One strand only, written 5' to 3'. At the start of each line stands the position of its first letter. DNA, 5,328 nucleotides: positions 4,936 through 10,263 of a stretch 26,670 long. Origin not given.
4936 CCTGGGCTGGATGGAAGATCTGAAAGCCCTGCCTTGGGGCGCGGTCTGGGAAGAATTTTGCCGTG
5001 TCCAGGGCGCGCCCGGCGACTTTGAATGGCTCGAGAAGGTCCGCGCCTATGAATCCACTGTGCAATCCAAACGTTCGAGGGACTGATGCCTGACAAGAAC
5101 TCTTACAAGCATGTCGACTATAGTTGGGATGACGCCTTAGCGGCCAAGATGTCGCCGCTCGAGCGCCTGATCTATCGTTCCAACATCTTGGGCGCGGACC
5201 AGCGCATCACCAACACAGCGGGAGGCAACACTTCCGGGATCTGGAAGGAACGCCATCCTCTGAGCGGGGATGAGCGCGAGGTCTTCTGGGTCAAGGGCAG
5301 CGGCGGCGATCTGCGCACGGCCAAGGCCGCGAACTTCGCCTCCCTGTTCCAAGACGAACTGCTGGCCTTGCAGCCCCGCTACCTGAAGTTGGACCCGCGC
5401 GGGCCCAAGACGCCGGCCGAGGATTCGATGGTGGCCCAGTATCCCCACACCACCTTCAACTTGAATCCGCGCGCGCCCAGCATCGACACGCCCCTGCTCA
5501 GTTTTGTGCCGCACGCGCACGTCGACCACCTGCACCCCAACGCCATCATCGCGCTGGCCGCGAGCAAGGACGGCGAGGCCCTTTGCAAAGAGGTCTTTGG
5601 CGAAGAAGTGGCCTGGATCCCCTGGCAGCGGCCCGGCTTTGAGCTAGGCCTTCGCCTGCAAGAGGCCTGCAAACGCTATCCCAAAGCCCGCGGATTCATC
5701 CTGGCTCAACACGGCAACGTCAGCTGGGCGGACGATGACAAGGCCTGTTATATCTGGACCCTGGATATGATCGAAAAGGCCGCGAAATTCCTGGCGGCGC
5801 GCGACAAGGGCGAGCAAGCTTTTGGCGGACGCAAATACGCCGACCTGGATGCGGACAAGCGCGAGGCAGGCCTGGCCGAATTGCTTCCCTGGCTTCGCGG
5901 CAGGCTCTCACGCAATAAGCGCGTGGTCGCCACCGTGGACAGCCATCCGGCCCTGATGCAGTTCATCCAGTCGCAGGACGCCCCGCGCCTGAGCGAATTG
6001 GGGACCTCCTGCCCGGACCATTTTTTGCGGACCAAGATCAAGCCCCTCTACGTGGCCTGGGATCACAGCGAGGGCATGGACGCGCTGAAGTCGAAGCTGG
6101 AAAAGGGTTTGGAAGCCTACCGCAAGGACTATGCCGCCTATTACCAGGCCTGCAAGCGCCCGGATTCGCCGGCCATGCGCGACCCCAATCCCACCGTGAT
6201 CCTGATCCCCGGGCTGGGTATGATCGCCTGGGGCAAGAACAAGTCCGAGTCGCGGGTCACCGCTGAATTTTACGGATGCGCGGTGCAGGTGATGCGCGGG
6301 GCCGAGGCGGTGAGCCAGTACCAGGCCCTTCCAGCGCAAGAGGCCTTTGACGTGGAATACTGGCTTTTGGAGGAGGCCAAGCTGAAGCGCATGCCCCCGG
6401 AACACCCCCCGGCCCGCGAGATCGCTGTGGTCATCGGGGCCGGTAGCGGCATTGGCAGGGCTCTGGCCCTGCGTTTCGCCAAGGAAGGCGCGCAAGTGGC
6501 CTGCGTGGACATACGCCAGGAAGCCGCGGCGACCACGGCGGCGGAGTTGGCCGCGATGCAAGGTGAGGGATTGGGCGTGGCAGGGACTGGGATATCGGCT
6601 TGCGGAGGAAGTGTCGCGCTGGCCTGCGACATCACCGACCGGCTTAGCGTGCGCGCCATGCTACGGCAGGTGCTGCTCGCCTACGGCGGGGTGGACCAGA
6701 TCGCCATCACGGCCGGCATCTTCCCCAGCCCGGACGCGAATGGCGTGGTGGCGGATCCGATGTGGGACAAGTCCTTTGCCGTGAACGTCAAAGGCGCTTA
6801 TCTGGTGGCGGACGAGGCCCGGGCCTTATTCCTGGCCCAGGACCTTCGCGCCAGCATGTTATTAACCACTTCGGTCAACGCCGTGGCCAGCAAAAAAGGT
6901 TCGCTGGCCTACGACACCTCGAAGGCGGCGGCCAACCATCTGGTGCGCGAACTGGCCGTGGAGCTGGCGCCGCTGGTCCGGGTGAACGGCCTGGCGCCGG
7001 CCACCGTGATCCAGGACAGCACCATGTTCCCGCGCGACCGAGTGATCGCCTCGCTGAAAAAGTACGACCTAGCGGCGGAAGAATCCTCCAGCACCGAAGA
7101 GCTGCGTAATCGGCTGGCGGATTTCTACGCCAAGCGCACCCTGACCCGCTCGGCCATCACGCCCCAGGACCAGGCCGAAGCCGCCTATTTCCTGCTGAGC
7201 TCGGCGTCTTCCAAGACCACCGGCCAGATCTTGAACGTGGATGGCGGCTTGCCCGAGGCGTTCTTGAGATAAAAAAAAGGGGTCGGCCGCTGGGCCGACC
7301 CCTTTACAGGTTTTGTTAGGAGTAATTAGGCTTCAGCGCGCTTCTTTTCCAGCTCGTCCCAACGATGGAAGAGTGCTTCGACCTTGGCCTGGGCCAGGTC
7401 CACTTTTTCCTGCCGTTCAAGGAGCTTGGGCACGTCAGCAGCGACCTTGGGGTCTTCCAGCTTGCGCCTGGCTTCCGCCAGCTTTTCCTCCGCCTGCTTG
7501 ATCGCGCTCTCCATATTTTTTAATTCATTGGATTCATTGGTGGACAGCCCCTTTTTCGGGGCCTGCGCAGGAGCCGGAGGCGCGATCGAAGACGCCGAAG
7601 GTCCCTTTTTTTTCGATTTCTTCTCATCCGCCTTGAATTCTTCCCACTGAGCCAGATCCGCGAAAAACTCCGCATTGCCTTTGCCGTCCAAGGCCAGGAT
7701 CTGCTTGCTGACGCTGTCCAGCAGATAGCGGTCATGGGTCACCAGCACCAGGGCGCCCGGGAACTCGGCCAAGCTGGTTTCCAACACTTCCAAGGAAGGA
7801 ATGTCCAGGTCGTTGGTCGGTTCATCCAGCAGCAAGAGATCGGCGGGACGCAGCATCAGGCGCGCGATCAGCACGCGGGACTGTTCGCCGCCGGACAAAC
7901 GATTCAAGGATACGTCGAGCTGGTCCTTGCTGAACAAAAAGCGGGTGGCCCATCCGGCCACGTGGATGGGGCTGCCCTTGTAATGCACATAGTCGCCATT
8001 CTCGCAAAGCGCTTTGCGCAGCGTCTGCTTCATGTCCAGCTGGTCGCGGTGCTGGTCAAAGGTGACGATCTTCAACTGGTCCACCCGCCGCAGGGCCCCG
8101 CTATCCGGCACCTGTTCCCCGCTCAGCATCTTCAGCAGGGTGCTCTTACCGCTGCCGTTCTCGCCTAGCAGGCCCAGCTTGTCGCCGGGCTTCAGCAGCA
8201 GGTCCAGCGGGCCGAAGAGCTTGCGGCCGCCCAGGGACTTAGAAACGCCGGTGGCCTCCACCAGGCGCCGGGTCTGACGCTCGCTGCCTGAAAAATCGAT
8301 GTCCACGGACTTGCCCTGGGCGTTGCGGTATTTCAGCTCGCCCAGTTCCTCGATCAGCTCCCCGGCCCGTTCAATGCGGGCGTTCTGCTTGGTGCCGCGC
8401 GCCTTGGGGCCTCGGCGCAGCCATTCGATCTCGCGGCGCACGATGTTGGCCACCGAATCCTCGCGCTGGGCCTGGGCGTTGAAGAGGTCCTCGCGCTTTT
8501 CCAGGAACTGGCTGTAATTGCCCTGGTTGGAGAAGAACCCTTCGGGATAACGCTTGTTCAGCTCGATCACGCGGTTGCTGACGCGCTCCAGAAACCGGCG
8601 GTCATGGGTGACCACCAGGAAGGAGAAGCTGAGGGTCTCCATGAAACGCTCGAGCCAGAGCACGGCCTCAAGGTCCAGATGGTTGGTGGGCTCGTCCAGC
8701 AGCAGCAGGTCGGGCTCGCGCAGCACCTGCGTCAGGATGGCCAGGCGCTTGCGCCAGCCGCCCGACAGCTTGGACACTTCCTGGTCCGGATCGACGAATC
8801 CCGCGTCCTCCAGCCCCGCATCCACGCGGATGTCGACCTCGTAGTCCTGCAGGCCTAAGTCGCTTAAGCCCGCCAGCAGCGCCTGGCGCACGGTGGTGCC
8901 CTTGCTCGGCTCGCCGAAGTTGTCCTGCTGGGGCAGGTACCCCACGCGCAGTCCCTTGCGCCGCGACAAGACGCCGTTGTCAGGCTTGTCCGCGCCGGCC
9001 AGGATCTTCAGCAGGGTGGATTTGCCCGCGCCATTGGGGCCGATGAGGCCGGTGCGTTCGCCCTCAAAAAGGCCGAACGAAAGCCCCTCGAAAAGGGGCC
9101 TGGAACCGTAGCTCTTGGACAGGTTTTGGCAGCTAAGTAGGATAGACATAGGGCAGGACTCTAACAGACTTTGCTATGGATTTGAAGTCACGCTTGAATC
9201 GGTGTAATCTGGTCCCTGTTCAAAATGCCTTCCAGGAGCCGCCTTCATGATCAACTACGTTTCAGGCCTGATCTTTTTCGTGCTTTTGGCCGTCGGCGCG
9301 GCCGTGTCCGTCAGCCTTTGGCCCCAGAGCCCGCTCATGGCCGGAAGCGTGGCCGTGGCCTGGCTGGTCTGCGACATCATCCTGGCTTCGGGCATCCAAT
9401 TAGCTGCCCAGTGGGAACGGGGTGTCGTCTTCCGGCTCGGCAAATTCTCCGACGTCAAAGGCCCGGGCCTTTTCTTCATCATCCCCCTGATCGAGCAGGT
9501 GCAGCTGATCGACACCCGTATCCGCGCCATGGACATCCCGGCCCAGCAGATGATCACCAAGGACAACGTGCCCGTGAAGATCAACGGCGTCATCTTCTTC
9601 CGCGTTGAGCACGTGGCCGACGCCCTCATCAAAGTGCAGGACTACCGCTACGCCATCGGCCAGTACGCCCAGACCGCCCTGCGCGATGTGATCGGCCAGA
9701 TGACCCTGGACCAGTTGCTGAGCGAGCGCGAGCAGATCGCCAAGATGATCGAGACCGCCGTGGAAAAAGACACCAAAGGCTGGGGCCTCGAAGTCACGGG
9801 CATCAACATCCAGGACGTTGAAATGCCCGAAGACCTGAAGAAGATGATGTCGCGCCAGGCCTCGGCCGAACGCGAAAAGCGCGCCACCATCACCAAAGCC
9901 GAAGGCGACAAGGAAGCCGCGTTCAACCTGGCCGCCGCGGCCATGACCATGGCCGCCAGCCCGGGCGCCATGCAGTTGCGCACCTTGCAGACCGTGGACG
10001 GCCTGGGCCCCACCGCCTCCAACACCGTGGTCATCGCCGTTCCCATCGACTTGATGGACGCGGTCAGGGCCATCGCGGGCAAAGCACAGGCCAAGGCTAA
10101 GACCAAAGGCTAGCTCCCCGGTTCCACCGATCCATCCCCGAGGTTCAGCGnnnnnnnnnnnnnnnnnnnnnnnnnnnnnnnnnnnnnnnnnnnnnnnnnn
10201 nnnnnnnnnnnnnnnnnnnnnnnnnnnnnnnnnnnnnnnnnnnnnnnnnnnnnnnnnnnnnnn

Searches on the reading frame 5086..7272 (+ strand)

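Call 34: search_protein_families(library=pfam, proteins=[window:5086-7272:+], max_evalue=0.001)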
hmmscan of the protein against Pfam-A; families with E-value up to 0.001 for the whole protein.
window:5086-7272:+ (728 aa): 4 families
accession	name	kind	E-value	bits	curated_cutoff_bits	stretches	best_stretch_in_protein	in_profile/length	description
PF13561.12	adh_short_C2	-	3.5e-34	118.8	27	2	451-641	1-176/236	Enoyl-(Acyl carrier protein) reductase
PF00106.31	adh_short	-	2.4e-29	102.7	26.6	1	446-642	2-183/195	short chain dehydrogenase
PF00596.27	Aldolase_II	-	3.1e-14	53.7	22.2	1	37-234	11-180/183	Class II Aldolase and Adducin N-terminal domain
PF08659.16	KR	-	0.00012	22.5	22.6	1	448-623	4-163/180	KR domain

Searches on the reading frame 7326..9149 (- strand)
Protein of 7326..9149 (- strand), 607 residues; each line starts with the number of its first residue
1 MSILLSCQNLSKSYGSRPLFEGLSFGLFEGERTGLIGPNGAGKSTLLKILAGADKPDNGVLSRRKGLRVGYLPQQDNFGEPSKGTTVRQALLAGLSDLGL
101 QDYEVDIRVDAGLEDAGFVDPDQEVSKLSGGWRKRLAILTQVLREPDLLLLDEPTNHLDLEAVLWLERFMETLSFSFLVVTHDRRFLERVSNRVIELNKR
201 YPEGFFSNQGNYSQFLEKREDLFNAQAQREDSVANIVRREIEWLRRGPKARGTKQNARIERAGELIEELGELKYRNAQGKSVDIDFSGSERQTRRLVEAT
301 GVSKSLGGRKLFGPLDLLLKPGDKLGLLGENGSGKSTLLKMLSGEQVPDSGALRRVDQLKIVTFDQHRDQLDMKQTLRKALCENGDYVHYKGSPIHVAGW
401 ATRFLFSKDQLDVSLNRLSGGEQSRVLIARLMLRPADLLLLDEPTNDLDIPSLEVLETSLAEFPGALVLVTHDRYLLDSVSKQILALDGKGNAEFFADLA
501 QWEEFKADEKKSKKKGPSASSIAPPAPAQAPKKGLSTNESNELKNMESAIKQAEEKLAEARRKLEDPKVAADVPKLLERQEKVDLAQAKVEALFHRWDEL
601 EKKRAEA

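Call 34: search_protein_families(library=pfam, proteins=[window:7326-9149:-], max_evalue=0.001)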
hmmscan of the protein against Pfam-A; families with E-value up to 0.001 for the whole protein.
window:7326-9149:- (607 aa): 10 families
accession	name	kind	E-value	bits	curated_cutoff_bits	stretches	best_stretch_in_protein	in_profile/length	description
PF00005.33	ABC_tran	-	5.6e-52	176.4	25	2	21-156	2-137/137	ABC transporter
PF13304.12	AAA_21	-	8.1e-18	65.9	27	2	33-70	2-45/304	AAA domain, putative AbiEii toxin, Type IV TA system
PF16326.10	ABC_tran_CTD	-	2.9e-10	40.6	32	1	535-601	2-68/69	ABC transporter C-terminal domain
PF02463.25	SMC_N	-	7e-10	39.1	40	0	128-195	137-209/220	RecF/RecN/SMC N terminal domain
PF13555.12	AAA_29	-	6.5e-07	29.4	27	0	32-47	24-39/61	P-loop containing region of AAA domain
PF13401.12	AAA_22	-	3.6e-06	27.8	27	0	327-448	10-96/130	AAA domain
PF03193.22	RsgA_GTPase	-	3.4e-05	24.2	30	0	29-62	105-138/174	RsgA GTPase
PF01926.29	MMR_HSR1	-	0.00018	22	21.9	0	325-347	2-24/113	50S ribosome-binding GTPase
PF13175.12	AAA_15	-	0.00029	21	32.1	0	33-50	26-43/374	AAA ATPase domain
PF13191.12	AAA_16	-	0.00034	21.6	32.6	0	35-136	29-124/167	AAA ATPase domain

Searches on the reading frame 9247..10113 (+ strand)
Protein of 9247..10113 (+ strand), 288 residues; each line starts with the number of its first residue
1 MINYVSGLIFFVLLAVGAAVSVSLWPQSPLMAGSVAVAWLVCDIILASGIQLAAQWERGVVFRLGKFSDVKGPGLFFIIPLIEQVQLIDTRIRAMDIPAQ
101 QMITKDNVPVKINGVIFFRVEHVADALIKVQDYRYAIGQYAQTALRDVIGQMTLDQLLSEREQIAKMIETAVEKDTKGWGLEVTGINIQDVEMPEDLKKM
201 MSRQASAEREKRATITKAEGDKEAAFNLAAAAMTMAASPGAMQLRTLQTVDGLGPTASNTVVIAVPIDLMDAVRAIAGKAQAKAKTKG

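Call 34: search_protein_families(library=pfam, proteins=[window:9247-10113:+], max_evalue=0.001)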
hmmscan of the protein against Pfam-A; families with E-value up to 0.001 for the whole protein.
window:9247-10113:+ (288 aa): 2 families
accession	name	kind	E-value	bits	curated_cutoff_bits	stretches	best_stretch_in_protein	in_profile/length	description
PF01145.31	Band_7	-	9.8e-44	149.9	23.6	1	55-222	5-176/176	SPFH domain / Band 7 family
PF13421.11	Band_7_1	-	8e-07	29.3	24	1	129-207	129-209/211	SPFH domain-Band 7 family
